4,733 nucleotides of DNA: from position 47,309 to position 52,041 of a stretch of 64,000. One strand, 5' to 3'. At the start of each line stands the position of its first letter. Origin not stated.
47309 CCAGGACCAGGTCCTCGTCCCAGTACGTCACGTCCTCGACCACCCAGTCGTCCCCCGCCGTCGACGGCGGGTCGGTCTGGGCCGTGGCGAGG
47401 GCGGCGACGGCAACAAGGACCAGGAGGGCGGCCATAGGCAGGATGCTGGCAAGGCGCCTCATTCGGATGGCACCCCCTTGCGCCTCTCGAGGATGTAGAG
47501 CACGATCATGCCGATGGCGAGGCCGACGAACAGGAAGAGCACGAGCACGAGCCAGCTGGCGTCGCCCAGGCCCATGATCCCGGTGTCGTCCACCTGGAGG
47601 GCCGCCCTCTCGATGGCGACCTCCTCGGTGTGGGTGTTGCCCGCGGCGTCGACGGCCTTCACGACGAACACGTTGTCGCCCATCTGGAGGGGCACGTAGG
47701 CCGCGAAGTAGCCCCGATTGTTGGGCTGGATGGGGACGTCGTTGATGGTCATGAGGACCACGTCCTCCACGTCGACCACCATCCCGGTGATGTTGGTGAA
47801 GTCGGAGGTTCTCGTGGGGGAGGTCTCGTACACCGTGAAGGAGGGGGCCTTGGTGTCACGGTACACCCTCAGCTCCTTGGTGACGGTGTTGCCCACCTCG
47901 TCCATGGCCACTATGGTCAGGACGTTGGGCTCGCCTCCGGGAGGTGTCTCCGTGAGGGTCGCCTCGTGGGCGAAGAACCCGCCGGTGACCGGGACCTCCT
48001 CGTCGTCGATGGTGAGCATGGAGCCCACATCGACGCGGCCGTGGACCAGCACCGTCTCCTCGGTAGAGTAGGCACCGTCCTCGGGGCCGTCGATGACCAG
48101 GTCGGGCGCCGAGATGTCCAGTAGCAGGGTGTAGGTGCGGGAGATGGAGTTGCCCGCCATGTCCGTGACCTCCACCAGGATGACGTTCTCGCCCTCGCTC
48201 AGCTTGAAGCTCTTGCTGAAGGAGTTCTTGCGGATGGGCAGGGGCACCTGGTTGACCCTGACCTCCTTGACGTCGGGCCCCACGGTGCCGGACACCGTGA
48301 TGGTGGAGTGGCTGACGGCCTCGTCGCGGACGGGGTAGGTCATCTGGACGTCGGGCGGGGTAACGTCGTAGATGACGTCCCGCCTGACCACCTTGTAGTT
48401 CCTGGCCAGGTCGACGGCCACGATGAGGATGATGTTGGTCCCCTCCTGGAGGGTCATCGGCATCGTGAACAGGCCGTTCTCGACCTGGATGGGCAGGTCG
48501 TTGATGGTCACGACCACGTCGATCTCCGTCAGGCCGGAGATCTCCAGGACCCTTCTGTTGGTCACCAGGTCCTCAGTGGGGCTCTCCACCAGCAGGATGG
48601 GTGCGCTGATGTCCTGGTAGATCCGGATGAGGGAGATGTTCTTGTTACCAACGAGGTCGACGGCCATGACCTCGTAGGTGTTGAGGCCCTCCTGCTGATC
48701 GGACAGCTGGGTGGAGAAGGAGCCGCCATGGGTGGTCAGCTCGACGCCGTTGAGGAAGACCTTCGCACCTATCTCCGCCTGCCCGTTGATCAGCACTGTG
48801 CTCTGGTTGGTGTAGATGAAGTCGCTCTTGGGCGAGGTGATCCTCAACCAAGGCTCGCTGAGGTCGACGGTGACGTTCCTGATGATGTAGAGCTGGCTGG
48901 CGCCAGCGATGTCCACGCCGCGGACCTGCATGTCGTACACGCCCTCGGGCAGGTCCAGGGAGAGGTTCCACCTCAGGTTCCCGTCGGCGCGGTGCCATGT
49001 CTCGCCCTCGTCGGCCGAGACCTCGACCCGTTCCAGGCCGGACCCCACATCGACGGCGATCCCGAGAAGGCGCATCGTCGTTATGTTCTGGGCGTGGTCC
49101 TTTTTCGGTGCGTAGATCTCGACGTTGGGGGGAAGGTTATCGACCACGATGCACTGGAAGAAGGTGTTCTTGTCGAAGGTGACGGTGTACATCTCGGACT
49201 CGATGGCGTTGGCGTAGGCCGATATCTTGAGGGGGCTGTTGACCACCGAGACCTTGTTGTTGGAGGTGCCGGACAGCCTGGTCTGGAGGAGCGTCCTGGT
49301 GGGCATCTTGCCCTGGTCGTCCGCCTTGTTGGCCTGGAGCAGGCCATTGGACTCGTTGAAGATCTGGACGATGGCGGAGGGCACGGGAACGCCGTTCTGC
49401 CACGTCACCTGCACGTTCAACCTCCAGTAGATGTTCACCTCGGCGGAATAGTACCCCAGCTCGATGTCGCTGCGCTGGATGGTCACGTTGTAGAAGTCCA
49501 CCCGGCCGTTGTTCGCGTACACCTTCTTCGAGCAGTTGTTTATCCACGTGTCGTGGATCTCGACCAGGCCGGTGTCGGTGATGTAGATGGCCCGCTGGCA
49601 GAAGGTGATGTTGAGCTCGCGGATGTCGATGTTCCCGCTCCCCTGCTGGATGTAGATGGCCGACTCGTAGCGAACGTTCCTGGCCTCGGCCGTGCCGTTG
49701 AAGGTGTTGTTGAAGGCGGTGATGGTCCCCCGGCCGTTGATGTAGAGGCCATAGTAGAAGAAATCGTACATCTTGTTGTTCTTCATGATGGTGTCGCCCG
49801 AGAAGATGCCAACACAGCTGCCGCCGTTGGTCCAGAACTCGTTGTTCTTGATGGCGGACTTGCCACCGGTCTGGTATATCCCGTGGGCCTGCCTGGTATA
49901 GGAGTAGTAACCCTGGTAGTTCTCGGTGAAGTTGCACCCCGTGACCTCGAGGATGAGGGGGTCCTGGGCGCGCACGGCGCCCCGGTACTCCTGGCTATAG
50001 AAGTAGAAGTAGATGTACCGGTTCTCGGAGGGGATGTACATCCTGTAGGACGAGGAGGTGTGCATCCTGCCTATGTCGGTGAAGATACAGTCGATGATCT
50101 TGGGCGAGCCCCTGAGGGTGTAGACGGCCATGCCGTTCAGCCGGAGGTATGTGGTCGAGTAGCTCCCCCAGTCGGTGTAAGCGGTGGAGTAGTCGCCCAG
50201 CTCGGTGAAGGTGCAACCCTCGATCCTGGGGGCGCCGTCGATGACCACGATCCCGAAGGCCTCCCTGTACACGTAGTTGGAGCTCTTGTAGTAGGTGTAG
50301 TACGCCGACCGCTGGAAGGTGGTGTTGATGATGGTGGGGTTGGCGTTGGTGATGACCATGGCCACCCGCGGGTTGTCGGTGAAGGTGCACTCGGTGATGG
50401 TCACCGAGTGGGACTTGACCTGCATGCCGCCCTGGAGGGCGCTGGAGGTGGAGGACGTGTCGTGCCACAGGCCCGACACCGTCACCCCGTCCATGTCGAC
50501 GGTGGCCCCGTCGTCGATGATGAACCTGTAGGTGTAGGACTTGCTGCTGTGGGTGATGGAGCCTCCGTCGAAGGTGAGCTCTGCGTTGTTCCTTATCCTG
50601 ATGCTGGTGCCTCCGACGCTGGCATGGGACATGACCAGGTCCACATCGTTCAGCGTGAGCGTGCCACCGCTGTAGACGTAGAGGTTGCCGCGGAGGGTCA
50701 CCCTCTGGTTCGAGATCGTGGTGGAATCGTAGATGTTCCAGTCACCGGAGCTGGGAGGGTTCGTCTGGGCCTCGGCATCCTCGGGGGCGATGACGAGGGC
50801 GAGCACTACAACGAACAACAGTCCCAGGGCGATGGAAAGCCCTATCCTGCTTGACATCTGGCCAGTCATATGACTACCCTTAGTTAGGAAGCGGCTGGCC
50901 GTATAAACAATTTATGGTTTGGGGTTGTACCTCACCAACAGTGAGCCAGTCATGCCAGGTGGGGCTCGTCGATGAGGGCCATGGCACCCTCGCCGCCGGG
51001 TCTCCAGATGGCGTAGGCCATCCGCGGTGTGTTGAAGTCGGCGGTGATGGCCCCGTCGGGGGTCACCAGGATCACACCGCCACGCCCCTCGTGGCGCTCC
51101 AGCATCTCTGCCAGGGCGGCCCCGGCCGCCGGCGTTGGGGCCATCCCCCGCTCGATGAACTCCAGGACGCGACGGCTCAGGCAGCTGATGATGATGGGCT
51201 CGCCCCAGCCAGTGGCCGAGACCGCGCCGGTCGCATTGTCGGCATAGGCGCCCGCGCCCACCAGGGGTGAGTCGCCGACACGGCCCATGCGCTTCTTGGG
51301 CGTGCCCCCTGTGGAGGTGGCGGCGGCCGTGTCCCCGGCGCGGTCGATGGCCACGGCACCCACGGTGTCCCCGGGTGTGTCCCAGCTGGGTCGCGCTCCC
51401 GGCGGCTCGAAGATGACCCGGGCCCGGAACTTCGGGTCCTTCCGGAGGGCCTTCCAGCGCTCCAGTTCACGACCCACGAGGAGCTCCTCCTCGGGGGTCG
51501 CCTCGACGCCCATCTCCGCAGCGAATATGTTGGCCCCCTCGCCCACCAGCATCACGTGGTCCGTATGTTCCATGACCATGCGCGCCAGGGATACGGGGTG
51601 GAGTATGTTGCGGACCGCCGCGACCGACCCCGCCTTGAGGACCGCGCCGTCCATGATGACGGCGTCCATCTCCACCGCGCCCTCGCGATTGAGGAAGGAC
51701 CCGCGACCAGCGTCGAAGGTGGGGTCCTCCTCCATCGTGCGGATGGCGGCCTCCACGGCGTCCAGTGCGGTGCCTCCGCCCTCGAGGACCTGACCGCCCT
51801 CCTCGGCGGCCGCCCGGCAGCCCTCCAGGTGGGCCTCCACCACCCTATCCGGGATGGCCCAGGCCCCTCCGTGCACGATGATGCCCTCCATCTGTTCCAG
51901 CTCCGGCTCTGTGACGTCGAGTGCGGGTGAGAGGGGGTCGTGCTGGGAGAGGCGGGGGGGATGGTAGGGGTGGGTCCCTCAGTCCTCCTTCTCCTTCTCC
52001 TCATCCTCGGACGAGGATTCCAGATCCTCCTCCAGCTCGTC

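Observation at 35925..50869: Translationally coupled four-gene operon of giant paralogous beta-helix + Ig-like surface proteins sharing a conserved mature N-terminus AQT[ND]PPxxGDW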

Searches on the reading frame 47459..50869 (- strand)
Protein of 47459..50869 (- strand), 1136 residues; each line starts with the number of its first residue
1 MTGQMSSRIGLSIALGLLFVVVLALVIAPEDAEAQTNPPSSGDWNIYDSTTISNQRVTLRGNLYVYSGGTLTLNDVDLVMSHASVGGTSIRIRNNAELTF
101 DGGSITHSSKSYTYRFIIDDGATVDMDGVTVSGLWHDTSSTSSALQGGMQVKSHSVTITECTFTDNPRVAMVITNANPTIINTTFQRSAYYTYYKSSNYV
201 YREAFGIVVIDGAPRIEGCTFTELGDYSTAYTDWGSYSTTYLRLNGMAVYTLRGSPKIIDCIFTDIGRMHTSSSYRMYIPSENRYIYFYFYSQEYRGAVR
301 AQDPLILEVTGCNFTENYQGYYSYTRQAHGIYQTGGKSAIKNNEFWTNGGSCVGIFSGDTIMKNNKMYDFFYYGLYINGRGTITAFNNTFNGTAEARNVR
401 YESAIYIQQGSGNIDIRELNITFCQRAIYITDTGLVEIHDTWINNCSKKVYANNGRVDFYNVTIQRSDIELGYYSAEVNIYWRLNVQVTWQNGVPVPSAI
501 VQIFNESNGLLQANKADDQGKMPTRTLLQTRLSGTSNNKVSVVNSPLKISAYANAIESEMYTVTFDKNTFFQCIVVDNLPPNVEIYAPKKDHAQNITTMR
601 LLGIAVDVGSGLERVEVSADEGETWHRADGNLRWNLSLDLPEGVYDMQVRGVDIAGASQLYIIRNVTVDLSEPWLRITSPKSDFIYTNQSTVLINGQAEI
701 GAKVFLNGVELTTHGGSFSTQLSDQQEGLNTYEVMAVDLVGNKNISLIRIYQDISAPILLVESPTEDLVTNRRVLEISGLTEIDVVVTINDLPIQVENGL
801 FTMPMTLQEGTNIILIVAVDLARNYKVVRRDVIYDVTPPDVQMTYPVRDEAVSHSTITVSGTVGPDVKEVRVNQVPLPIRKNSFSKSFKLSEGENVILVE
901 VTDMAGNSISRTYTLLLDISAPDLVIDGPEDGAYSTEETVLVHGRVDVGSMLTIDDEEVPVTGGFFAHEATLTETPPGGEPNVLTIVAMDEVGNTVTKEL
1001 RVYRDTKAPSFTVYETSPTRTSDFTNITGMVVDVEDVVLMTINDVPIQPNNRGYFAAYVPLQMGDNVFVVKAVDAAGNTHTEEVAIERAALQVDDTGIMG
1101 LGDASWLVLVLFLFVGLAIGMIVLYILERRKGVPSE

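Call 3: search_protein_families(library=pfam, proteins=[window:47459-50869:-], max_evalue=0.01)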
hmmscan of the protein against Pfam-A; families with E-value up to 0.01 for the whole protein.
window:47459-50869:- (1136 aa): 7 families
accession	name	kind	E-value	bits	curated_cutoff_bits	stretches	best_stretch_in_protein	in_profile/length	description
PF09136.16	Glucodextran_B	-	1e-50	170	27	5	839-918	1-82/83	Glucodextranase, domain B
PF13229.12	Beta_helix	-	1.5e-14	54.3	25.9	3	308-454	12-146/158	Right handed beta helix region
PF19077.6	Big_13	-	6e-13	49.6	27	0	614-669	42-101/102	Bacterial Ig-like domain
PF12733.13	Cadherin-like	-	7.4e-06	26.8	24.2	1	855-915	27-84/89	Cadherin-like beta sandwich domain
PF13750.12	Big_3_3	-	0.00045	20.4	27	0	977-1036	13-74/157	Bacterial Ig-like domain (group 3)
PF03404.22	Mo-co_dimer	-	0.001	19.5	22.7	0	582-629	10-62/138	Mo-co oxidoreductase dimerisation domain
PF17957.7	Big_7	-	0.0028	18.7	24.1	0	581-648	1-69/70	Bacterial Ig domain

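Call 37: find_encoding_contigs(protein=window:47459-50869:-, flank=1000, max_places=4)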
Protein window:47459-50869:- (1136 aa): no gene with exactly this product is on record in the collection.
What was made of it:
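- Tried and rejected: An exact look-up of D in the assembly index found nothing on record (call 37).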

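Call 38: search_protein_families(library=ncbifam, proteins=[window:47459-50869:-], max_evalue=0.01)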
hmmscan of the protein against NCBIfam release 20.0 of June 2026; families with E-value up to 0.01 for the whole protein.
window:47459-50869:- (1136 aa): 4 families
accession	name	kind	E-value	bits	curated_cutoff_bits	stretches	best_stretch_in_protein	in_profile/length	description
NF047446.1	barrel_OmpL47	domain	2.2e-09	37.6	40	0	605-656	11-56/68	OmpL47-type beta-barrel domain-containing protein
NF033510.3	Ca_tandemer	repeat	4.3e-08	33.4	50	1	664-743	2-95/96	Ca2+-stabilized repeat-containing adhesin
NF052245.1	SorA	equivalog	3e-06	26.2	600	1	594-659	300-373/396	SorA family sulfite dehydrogenase catalytic subunit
NF052247.1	SorT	equivalog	0.0002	20.3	570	1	585-659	281-362/387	SorT family sulfite dehydrogenase catalytic subunit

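Call 51: predict_structure(alignment_id=A6)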
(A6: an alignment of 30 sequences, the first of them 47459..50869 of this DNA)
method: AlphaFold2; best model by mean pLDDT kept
length: 1136 residues; sequences in the alignment: 30
mean_pLDDT: 84.7   pTM: 0.55
mean pLDDT of the five models: 84.7, 84.6, 83.7, 83.4, 82.4
residues with pLDDT >= 90: 471; 70-90: 532; 50-70: 85; < 50: 48
segments of 3 or more residues with pLDDT < 50: 1-16, 24-34, 1091-1100, 1130-1136
pLDDT, mean of each block of 10 residues (from residue 1): 38 49 44 58 91 93 93 96 88 97 93 94 97 91 89 98 95 97 97 91 95 97 93 88 94 96 94 90 91 86 94 94 84 95 92 93 95 90 95 74 90 92 94 93 92 95 90 95 94 92 91 93 92 93 92 89 91 90 86 81 89 90 87 87 87 88 82 75 63 81 80 79 69 79 77 72 82 88 80 81 86 85 75 84 82 83 87 87 87 85 86 82 85 83 86 87 85 77 88 83 81 75 83 79 86 84 85 81 81 40 55 67 56 35
secondary structure, 60 per line:
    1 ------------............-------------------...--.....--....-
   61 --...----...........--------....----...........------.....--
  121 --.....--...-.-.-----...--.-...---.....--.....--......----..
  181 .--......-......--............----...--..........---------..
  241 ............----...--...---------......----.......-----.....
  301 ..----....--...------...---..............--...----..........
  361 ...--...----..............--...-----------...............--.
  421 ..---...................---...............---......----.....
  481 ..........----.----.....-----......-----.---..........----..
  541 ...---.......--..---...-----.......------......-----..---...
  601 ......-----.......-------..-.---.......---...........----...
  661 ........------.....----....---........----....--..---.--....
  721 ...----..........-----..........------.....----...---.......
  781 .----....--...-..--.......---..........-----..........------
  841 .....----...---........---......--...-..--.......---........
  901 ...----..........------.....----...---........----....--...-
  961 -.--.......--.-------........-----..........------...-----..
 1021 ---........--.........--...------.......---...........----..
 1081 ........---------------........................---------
elements in order (helices of 4 or more, strands of 3 or more residues): H13-24 E44-46 E49-53 E56-59 E63-65 E70-80 E89-92 E97-107 E114-118 E123-127 E130-132 E149-151 E155-159 E162-166 E169-174 E179-181 E184-189 E191-196 E199-210 E215-217 E220-226 E239-252 E257-259 E262-264 E274-279 E284-290 E296-302 E307-310 E313-315 E328-341 E344-346 E351-363 E366-368 E373-386 E389-391 E403-417 E420-422 E426-444 E448-462 E469-471 E476-490 E500-504 E510-515 E525-534 E539-543 E547-553 E561-563 E569-575 E582-587 E598-606 E612-618 E633-639 E643-653 E658-668 E675-679 E684-687 E691-698 E703-706 E717-723 E728-737 E743-752 E759-763 E768-770 E774-781 E786-789 E792-794 E800-806 E810-819 E825-834 E841-845 E850-852 E856-863 E867-872 E875-877 E883-889 E893-903 E908-917 E924-928 E933-935 E939-946 E951-954 E957-959 E965-971 E982-989 E995-1004 E1011-1013 E1024-1031 E1037-1042 E1045-1047 E1054-1060 E1064-1074 E1079-1088 H1104-1127
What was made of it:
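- Checked: The AlphaFold model of D (pLDDT 84.7) shows a signal helix at 13-24, a beta-helix at 44-~475, a beta-sandwich at ~476-575, six Ig-like modules at 577-1088 and a TM helix at 1104-1127 (call 51).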

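Call 53: fold_search(model_id=the predicted structure, library=pdb)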
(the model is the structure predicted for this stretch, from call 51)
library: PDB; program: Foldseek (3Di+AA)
matches with E <= 10: 1882; with E <= 0.001: 390
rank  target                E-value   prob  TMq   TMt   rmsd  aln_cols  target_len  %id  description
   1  9flp_A                3.4e-16  1.00  0.16  0.19  79.0       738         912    9  CryoEM structure of the neck (1403-2314) in the grappling hook protein A (GhpA) in the bacterium Aureispira sp. CCB-QB (released 2024-10-16)
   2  1e07                  1.1e-15  1.00  0.17  0.28  63.8       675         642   10  Model of human carcinoembryonic antigen by homology modelling and curve-fitting to experimental solution scattering data (released 2000-07-04)
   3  3dmk_B                1.9e-14  1.00  0.11  0.16  38.5       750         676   12  Crystal structure of Down Syndrome Cell Adhesion Molecule (DSCAM) isoform 1.30.30, N-terminal eight Ig domains (released 2008-10-07)
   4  5a42                  2.0e-14  1.00  0.11  0.09  48.2       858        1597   10  Cryo-EM single particle 3D reconstruction of the native conformation of E. coli alpha-2-macroglobulin (ECAM) (released 2015-07-29)
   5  9fly_A                2.5e-14  1.00  0.18  0.23  68.3       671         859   11  CryoEM structure of the base (4151-5009) in the grappling hook protein A (GhpA) in the bacterium Aureispira sp. CCB-QB (released 2024-10-16)
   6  3dmk_A                3.4e-14  1.00  0.16  0.22  33.8       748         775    9  Crystal structure of Down Syndrome Cell Adhesion Molecule (DSCAM) isoform 1.30.30, N-terminal eight Ig domains (released 2008-10-07)
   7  9u60_E                1.6e-13  1.00  0.13  0.10  46.1       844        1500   10  C3 convertases zymogen C4b2 in loading state (released 2026-01-14)
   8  7som_D                2.0e-13  1.00  0.09  0.07  51.4       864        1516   10  Ciliary C2 central pair apparatus isolated from Chlamydomonas reinhardtii (released 2022-04-13)
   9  8ayh_B                4.4e-13  1.00  0.13  0.15  45.8       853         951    9  Structure of Complement C5 in Complex with small molecule inhibitor and CVF (released 2022-12-21)
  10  4u4j                  6.3e-13  1.00  0.12  0.10  48.5       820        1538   10  Crystal structure of Salmonella alpha-2-macroglobulin mutant Y1175G (released 2014-09-17)
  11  9u5z_E                6.6e-13  1.00  0.12  0.10  46.2       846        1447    9  C3 convertases zymogen C4b2 in activation state (released 2026-01-14)
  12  7q62_A                8.6e-13  1.00  0.12  0.12  46.0       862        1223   10  Structure of TEV cleaved A2ML1 dimer (A2ML1-TT dimer) (released 2022-04-20)
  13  7q61_A                1.0e-12  1.00  0.12  0.12  46.2       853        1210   10  Structure of TEV conjugated A2ML1 (A2ML1-TC) (released 2022-04-20)
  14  9u61_E                1.4e-12  1.00  0.13  0.10  46.5       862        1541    9  CP/MBL pathways C3 convertase C4b2a and C3 complex (released 2026-01-14)
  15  7von                  1.5e-12  1.00  0.12  0.10  46.2       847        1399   10  Native alpha-2-macroglobulin monomer (released 2022-11-16)
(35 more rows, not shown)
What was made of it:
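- Tried and rejected: Foldseek with the full-length model was swamped by Ig-chain proteins such as alpha-2-macroglobulins, DSCAM and GhpA, and said nothing about the head (call 53).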

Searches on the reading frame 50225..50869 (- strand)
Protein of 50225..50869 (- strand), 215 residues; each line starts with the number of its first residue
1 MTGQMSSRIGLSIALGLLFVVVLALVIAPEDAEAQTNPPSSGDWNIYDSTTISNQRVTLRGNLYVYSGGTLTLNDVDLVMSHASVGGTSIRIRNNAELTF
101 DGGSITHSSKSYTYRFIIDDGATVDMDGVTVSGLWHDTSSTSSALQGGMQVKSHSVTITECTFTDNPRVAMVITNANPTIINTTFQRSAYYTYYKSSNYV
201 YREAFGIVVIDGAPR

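Call 34: find_homologous_proteins(query=A5, max_evalue=0.00001)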
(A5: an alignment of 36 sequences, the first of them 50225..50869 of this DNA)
Query A5 (36 sequences) (215 aa, profile of the alignment): 1 proteins with E <= 0.00001 among 8000 candidates.
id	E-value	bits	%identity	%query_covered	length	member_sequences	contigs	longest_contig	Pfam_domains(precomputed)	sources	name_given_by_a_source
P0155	1.2e-56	209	59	100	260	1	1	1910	PF13229.13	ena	-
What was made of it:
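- Tried and rejected: With a 36-sequence N-terminal profile it gave only 1 hit (call 34).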

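Call 84: search_protein_families(library=pfam, alignment_id=A5, max_evalue=0.01)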
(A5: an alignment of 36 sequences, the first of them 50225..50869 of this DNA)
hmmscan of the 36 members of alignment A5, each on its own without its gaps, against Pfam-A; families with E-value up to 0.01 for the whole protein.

A. member 1, window:50225-50869:- (215 aa): 1 family
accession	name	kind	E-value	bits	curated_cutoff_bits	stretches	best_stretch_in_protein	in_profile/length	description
PF13229.12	Beta_helix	-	2e-06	27.9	25.9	1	48-199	15-152/158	Right handed beta helix region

B. families by the number of members that match (of 36 scanned): 6 families
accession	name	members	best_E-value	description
PF13229.12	Beta_helix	29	3.5e-17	Right handed beta helix region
PF05048.19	NosD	9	3.1e-09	Periplasmic copper-binding protein (NosD)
PF16318.11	DUF4957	4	0.00027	Domain of unknown function (DUF4957)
PF12708.12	Pect-lyase_RHGA_epim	3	4.6e-07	Rhamnogalacturonase A/epimerase, pectate lyase-like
PF24486.1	DUF7583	1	0.0015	Domain of unknown function (DUF7583)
PF23981.1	DUF7305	1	0.0079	Domain of unknown function (DUF7305)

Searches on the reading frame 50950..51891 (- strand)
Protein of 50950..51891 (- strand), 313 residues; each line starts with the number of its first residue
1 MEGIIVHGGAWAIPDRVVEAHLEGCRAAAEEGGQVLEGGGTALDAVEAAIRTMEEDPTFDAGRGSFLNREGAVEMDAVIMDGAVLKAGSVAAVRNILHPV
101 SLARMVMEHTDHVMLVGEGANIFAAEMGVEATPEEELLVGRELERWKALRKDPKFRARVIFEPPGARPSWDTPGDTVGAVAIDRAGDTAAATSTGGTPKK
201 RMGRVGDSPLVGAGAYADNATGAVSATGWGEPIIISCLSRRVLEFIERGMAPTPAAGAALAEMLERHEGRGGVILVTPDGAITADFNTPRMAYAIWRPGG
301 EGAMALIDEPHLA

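Call 3: search_protein_families(library=pfam, proteins=[window:50950-51891:-], max_evalue=0.01)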
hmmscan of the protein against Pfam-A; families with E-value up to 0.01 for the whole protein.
window:50950-51891:- (313 aa): 1 family
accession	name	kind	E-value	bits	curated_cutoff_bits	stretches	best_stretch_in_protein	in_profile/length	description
PF01112.23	Asparaginase_2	-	3.1e-99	332.4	27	1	4-296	3-298/309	Asparaginase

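Call 27: find_related_loci(query=A4, collection=genome_contigs, flank=10000)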
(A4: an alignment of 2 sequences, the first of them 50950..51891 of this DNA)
Query A4 (313 aa) in genome_contigs; peptide patterns used: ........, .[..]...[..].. (x = any residue, [..] = any of these).
599 stretches matched a pattern (row limit reached: there are more); 549 encode a relative of the query (tblastn E <= 1e-3); the best 80 are kept; 80 distinct loci.
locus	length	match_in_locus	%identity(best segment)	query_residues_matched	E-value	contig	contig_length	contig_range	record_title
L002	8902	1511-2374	56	4-294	4e-97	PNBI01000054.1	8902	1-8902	MAG: Methanomassiliicoccaceae archaeon isolate fen_33 73.20110800_E3D.115_contig_12615, whole genome shotgun sequence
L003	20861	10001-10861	54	4-299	1e-95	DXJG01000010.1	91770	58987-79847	MAG TPA_asm: Candidatus Baldrarchaeota archaeon isolate MAG_95 contig_9954, whole genome shotgun sequence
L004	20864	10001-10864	55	4-294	2e-94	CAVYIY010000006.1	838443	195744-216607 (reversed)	MAG: Methanomassiliicoccaceae archaeon isolate MFD01299.bin.2.50 genome assembly, contig: contig_1889, whole genome shot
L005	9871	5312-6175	53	1-294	3e-91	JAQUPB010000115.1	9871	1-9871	MAG: Bacteroidales bacterium isolate STD1_214 NODE_20053_length_9871_cov_3.097291_Sandtown_D1, whole genome shotgun sequ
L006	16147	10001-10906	52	1-306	3e-90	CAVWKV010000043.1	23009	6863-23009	MAG: uncultured Methanomassiliicoccales archaeon isolate MFD02138.bin.1.27 genome assembly, contig: contig_132038, whole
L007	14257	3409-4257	55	4-294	3e-90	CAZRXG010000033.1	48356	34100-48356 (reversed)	MAG TPA_asm: uncultured Anaerolineae bacterium isolate binchicken_co178_148 genome assembly, contig: NODE_1222_length_48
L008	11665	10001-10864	50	1-294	2e-90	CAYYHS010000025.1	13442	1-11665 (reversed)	MAG TPA_asm: uncultured Chitinophagaceae bacterium isolate binchicken_co54_148 genome assembly, contig: NODE_8243_length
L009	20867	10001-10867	55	4-295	4e-90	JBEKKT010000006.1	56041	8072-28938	MAG: Methanomassiliicoccales archaeon isolate SPRUCE 353 SPRUCE_353_6, whole genome shotgun sequence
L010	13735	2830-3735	53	1-294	9e-90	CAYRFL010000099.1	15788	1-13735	MAG TPA_asm: uncultured archaeon isolate SRP077602_co2_347 genome assembly, contig: NODE_5582_length_15788_cov_6.340495,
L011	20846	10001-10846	52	4-294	9e-90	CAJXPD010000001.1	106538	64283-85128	MAG TPA_asm: uncultured Lewinella sp. isolate SRR3880209_bin.3_MetaBAT_v2.12.1_MAG genome assembly, contig: NODE_2_lengt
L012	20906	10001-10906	52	1-306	9e-90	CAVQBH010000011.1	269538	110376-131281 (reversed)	MAG: uncultured Methanomassiliicoccales archaeon isolate MFD01476.bin.2.74 genome assembly, contig: contig_55988, whole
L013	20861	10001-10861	53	1-296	3e-89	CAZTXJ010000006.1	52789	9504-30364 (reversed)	MAG TPA_asm: uncultured Calditrichaceae bacterium isolate binchicken_co163_344 genome assembly, contig: NODE_739_length_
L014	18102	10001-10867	53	1-295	2e-89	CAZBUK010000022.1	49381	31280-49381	MAG TPA_asm: uncultured Ignavibacteriales bacterium isolate SRP217488_co1_215 genome assembly, contig: NODE_259_length_4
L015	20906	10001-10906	52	1-312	4e-89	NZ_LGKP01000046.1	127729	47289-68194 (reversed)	Herpetosiphon geysericola strain DSM 7119 contig_18, whole genome shotgun sequence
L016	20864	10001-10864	55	4-294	2e-88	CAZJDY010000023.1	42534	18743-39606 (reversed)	MAG TPA_asm: uncultured Methanomassiliicoccaceae archaeon isolate binchicken_co167_198 genome assembly, contig: k141_106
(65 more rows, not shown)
